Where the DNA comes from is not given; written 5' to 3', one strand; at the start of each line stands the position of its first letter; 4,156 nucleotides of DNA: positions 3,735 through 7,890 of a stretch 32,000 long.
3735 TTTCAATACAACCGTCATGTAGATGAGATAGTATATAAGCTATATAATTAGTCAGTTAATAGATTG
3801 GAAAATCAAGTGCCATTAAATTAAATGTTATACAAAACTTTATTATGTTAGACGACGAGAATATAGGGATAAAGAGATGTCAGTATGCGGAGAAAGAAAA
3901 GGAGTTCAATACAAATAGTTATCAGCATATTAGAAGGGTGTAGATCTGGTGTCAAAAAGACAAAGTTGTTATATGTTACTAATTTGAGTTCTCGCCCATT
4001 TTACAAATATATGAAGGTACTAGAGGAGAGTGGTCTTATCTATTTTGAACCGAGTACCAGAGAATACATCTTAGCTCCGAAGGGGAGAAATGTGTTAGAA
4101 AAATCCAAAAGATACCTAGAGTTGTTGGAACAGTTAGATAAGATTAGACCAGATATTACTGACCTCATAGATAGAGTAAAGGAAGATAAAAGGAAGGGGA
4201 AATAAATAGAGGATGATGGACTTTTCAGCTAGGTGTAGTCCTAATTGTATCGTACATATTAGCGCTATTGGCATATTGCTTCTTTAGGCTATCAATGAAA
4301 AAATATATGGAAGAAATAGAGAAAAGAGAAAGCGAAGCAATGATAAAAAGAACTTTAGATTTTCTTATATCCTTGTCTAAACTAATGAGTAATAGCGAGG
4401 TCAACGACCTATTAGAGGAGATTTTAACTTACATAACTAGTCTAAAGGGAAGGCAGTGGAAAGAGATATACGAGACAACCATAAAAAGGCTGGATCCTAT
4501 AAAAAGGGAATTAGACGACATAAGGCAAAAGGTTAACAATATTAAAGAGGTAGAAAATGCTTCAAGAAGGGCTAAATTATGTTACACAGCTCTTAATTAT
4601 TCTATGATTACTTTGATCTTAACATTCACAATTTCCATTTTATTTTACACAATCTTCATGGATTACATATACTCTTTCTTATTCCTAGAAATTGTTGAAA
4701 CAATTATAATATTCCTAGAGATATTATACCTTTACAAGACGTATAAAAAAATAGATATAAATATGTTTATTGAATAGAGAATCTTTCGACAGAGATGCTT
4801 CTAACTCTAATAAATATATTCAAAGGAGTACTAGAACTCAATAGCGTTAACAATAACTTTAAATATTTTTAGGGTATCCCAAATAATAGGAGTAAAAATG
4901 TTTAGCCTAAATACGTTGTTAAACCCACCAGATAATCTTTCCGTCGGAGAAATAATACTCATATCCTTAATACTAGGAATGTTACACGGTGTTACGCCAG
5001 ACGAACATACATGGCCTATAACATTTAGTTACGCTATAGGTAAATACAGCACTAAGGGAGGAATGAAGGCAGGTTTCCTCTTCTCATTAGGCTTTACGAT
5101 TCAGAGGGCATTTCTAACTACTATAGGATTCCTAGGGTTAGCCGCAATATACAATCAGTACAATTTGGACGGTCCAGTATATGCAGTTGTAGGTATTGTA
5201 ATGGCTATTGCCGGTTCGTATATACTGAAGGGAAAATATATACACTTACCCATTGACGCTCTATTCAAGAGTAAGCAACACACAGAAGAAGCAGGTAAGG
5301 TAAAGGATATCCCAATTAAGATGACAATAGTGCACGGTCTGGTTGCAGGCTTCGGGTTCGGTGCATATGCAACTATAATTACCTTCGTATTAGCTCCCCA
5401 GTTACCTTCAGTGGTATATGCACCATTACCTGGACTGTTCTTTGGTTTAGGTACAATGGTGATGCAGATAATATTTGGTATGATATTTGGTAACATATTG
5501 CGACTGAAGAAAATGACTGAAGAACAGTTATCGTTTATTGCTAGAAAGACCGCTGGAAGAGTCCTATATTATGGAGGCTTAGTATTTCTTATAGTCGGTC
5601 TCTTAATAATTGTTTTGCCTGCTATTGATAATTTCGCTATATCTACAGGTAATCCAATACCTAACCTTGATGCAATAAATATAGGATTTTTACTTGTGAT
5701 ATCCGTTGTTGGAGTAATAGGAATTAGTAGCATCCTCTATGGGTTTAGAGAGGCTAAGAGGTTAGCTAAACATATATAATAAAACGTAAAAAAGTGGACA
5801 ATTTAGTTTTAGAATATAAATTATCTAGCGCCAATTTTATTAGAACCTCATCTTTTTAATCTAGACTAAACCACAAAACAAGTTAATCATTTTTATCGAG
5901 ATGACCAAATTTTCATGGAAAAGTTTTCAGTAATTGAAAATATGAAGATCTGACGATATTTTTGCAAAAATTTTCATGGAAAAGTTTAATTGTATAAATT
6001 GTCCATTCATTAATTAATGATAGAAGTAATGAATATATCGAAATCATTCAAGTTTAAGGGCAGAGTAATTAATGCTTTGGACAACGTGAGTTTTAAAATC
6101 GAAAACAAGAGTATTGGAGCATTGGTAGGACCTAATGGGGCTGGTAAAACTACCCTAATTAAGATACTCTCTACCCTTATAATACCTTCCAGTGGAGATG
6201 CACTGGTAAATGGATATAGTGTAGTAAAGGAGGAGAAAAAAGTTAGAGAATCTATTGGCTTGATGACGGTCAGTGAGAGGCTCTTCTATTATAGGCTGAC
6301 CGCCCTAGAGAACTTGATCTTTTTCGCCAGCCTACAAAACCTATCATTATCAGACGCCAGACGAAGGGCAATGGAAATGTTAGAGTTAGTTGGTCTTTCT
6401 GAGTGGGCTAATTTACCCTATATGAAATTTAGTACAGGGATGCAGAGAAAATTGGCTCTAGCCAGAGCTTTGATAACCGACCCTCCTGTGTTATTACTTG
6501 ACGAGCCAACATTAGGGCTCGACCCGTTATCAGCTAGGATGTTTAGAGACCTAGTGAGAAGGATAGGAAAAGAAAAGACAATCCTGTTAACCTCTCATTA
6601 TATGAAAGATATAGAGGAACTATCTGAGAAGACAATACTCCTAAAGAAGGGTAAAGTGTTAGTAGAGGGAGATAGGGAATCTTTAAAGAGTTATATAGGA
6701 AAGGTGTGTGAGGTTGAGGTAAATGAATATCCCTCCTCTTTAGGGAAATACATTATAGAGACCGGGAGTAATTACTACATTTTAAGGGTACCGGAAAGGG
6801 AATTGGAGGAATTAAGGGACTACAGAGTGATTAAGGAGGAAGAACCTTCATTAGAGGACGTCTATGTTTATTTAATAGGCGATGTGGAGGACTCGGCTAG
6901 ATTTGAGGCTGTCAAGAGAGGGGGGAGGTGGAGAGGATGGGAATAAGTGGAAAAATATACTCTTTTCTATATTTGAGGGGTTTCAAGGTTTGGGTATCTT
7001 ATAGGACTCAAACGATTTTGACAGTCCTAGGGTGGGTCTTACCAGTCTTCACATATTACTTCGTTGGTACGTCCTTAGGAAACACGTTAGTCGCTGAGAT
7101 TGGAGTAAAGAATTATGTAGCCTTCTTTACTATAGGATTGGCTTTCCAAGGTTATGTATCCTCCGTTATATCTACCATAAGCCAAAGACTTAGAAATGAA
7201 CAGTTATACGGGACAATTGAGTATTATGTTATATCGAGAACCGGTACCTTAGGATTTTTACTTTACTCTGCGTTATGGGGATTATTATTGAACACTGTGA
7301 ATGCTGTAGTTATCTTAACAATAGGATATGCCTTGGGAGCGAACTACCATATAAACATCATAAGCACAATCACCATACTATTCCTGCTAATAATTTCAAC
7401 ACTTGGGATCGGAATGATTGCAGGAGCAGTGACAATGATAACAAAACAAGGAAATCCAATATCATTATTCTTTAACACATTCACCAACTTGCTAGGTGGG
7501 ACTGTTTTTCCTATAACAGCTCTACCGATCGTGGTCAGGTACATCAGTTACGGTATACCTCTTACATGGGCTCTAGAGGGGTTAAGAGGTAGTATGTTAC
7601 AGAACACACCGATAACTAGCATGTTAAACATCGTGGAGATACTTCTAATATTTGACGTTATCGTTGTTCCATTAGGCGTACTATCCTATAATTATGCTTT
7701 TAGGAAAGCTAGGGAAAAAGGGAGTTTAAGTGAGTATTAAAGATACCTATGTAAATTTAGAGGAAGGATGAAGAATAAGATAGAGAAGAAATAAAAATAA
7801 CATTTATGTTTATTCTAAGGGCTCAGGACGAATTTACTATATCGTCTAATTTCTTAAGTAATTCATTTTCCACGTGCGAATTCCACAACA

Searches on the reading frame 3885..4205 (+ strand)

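Call 24: search_protein_families(library=pfam, proteins=[window:3885-4205:+], max_evalue=0.00001)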
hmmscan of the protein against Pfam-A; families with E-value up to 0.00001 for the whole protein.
window:3885-4205:+ (106 aa): 1 family
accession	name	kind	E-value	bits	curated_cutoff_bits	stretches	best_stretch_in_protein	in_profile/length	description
PF14947.12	HTH_45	-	6.1e-17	61.9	25.5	1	5-80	1-75/77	Winged helix-turn-helix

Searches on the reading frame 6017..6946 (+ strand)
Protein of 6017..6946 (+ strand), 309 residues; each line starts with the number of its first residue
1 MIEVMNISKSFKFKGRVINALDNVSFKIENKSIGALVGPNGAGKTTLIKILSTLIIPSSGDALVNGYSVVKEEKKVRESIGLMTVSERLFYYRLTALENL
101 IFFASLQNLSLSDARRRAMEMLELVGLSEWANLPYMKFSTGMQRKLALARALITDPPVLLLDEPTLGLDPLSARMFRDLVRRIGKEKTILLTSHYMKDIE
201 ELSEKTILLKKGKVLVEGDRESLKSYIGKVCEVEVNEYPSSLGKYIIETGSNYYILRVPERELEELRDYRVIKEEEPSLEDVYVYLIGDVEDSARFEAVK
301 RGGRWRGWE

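Call 24: search_protein_families(library=pfam, proteins=[window:6017-6946:+], max_evalue=0.00001)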
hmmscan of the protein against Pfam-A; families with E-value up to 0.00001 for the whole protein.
window:6017-6946:+ (309 aa): 2 families
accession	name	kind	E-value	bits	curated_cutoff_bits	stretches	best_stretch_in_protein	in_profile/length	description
PF00005.33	ABC_tran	-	1.3e-29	104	25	1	21-165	1-136/137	ABC transporter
PF13304.12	AAA_21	-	6.1e-17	63.1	27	1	132-194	232-298/304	AAA domain, putative AbiEii toxin, Type IV TA system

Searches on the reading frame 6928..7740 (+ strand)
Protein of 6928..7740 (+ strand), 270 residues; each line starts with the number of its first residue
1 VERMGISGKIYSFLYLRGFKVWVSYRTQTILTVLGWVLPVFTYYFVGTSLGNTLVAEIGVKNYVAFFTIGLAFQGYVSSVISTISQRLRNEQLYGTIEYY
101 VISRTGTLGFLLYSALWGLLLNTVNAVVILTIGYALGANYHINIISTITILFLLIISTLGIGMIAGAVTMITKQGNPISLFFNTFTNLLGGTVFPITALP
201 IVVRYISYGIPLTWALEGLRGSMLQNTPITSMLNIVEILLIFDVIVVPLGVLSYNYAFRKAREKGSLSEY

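Call 24: search_protein_families(library=pfam, proteins=[window:6928-7740:+], max_evalue=0.00001)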
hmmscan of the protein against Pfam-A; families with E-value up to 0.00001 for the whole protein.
window:6928-7740:+ (270 aa): 1 family
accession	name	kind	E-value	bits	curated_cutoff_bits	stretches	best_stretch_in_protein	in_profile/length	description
PF01061.29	ABC2_membrane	-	7.5e-13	48.9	26.9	1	23-224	13-211/211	ABC-2 type transporter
